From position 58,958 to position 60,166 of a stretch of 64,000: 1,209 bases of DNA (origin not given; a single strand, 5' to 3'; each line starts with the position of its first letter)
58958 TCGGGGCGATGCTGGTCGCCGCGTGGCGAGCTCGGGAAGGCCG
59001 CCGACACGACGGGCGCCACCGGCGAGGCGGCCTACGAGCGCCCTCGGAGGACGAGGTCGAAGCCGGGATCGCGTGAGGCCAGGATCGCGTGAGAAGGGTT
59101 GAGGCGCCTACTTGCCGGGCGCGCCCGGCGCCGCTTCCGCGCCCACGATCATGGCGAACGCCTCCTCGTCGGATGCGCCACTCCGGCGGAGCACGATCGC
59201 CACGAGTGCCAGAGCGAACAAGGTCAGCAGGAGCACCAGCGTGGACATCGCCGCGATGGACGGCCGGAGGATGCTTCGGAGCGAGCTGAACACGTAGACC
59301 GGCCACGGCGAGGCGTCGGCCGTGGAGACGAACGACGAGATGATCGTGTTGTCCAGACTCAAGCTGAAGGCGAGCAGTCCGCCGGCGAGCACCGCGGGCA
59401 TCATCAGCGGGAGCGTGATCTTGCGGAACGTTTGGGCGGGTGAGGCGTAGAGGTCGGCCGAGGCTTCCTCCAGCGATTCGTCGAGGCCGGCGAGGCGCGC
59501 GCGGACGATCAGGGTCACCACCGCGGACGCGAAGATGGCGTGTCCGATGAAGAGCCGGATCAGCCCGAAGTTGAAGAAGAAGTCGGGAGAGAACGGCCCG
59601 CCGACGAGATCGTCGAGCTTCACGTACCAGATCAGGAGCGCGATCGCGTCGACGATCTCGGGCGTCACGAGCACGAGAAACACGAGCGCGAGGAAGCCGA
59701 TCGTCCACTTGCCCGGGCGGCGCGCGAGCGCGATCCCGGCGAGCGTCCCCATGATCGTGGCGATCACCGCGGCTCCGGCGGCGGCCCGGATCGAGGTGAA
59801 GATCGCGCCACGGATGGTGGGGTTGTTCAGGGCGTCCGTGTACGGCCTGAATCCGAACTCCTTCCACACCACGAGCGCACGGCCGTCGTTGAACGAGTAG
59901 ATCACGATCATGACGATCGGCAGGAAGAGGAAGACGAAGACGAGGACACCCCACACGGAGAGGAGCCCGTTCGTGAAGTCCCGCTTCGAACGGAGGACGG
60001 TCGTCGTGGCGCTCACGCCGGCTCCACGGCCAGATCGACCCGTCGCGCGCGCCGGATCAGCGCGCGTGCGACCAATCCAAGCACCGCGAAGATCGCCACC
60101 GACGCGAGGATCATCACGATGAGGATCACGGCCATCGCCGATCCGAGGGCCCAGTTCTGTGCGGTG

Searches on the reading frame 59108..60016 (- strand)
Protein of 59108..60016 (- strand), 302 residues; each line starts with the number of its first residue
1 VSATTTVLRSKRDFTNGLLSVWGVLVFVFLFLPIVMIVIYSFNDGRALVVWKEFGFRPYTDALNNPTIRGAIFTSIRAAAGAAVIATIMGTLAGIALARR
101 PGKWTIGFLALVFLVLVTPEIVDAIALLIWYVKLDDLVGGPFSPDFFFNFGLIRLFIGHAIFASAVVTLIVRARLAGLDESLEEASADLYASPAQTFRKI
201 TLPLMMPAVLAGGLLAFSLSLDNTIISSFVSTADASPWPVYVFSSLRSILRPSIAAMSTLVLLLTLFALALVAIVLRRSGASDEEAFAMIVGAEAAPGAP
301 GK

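Call 39: search_protein_families(library=pfam, proteins=[window:59108-60016:-], max_evalue=0.0001)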
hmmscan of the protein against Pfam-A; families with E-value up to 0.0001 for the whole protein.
window:59108-60016:- (302 aa): 1 family
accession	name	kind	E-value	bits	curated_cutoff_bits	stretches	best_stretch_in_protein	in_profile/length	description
PF00528.27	BPD_transp_1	-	3.7e-12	46.8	26.4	1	90-278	1-181/184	Binding-protein-dependent transport system inner membrane component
